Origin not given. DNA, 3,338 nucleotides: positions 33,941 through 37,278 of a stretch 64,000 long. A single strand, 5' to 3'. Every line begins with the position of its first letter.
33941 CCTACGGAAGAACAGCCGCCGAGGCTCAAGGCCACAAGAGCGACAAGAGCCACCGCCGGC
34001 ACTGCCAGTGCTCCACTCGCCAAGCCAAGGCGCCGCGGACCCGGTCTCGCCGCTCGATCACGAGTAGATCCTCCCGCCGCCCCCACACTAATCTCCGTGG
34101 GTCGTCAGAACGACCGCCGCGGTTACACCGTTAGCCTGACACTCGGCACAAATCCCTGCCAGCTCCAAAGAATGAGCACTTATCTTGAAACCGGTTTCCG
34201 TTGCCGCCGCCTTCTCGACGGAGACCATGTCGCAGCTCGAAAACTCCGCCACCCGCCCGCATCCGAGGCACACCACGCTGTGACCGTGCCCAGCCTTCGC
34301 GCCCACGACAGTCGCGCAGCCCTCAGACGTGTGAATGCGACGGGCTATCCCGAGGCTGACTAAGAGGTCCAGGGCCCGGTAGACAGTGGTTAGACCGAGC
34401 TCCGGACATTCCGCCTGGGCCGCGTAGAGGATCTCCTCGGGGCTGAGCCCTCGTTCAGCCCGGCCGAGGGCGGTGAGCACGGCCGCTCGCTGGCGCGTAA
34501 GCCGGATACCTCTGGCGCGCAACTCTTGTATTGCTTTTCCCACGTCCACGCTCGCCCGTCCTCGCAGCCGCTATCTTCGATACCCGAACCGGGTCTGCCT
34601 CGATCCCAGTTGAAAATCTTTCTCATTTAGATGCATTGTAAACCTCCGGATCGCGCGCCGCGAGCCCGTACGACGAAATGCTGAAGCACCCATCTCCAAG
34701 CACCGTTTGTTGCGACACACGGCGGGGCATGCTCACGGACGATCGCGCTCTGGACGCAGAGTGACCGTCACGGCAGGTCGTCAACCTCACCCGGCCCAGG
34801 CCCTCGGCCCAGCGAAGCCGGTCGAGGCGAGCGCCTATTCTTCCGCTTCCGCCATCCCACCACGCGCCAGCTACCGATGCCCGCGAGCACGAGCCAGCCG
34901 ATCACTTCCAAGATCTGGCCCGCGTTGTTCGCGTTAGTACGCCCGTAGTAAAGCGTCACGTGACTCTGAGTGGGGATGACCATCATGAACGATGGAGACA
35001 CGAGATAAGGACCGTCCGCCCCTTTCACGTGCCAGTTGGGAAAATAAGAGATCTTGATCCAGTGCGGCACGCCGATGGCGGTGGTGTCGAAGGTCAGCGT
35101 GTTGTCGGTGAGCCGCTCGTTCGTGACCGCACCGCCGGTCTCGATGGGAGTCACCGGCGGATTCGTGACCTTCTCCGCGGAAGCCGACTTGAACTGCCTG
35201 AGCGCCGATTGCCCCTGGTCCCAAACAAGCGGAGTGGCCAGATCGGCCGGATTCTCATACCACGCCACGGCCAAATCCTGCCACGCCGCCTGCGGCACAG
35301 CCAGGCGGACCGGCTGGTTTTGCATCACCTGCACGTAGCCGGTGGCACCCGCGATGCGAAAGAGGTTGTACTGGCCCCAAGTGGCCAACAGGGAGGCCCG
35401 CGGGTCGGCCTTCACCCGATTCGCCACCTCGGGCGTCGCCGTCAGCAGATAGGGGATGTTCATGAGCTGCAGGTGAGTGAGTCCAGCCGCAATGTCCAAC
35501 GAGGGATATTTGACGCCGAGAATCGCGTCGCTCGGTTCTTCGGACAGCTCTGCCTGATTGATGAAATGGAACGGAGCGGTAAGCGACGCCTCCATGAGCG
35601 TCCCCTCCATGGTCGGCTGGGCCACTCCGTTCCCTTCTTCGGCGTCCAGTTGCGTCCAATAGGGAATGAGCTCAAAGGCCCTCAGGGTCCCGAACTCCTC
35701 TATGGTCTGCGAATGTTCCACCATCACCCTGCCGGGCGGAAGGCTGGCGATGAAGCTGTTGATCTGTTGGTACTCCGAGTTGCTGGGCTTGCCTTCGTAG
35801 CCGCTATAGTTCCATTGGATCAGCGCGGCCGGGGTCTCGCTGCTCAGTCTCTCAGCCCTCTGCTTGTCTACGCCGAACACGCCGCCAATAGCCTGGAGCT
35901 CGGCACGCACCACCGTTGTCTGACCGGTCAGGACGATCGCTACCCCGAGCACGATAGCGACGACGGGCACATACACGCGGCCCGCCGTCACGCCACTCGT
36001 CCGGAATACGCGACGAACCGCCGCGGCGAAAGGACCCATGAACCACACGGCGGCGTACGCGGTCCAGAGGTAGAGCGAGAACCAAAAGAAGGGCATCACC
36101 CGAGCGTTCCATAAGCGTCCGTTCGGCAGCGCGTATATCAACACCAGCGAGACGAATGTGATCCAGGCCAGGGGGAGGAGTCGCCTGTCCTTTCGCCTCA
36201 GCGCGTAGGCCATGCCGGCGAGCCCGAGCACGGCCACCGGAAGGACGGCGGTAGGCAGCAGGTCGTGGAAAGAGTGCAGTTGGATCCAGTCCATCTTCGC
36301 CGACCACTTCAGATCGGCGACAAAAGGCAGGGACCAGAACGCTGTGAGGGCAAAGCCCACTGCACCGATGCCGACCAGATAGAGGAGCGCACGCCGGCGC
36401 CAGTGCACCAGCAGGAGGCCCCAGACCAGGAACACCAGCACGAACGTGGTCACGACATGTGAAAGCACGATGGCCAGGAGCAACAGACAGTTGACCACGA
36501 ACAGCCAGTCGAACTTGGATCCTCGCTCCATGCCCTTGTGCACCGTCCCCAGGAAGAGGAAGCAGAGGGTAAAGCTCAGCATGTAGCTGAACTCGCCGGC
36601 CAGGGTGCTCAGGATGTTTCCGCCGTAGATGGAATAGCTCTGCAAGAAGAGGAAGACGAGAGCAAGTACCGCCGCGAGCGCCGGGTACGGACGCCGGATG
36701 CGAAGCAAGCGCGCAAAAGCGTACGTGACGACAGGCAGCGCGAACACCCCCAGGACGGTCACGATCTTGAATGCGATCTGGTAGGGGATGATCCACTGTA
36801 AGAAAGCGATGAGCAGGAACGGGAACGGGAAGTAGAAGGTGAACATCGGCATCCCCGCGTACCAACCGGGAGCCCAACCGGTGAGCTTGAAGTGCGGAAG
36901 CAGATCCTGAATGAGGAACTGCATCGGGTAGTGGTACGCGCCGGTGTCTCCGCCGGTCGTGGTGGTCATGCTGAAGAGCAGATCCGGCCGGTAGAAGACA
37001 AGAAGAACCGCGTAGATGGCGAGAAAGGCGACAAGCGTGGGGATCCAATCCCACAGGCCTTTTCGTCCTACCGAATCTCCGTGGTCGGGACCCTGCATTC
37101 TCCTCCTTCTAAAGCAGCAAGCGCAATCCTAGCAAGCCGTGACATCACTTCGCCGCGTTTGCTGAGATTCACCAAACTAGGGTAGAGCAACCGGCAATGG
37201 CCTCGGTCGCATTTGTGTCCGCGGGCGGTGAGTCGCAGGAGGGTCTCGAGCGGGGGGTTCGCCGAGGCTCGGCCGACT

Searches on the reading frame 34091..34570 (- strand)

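Call 28: search_protein_families(library=pfam, proteins=[window:34091-34570:-], max_evalue=0.0001)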
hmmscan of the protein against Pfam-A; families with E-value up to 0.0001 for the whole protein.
window:34091-34570:- (160 aa): 1 family
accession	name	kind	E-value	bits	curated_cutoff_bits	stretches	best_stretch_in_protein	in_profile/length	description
PF01475.25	FUR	-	3e-23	82.7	23.1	1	20-137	2-120/121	Ferric uptake regulator family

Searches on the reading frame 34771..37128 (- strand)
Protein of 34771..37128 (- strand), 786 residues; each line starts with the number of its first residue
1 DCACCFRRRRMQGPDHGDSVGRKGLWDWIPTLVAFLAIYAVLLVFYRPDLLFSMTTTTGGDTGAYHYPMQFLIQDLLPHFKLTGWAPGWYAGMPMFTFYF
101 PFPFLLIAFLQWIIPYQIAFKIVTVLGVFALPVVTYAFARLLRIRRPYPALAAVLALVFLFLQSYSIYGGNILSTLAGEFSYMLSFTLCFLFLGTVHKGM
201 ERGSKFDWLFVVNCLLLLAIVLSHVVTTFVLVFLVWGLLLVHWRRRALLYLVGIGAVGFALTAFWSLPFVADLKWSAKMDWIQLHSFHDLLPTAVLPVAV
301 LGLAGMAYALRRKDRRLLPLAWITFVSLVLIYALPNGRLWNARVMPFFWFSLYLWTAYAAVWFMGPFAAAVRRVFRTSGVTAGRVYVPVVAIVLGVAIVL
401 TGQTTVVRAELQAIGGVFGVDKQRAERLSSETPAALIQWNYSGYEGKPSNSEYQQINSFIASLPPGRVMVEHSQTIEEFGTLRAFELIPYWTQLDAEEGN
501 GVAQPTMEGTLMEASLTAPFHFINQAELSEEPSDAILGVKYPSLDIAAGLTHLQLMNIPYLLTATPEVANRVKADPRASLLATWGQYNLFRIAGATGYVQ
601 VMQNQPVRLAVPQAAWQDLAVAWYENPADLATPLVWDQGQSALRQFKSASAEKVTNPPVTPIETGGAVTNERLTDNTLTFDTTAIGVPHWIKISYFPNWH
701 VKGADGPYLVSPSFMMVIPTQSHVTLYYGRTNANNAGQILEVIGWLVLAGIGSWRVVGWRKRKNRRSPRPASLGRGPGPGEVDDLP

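Call 28: search_protein_families(library=pfam, proteins=[window:34771-37128:-], max_evalue=0.0001)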
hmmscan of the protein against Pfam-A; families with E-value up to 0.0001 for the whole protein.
window:34771-37128:- (786 aa): 1 family
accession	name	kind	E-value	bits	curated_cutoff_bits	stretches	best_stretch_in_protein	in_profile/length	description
PF10131.15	PTPS_related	-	1.8e-13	50.3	26.4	1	96-530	1-384/621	6-pyruvoyl-tetrahydropterin synthase related domain; membrane protein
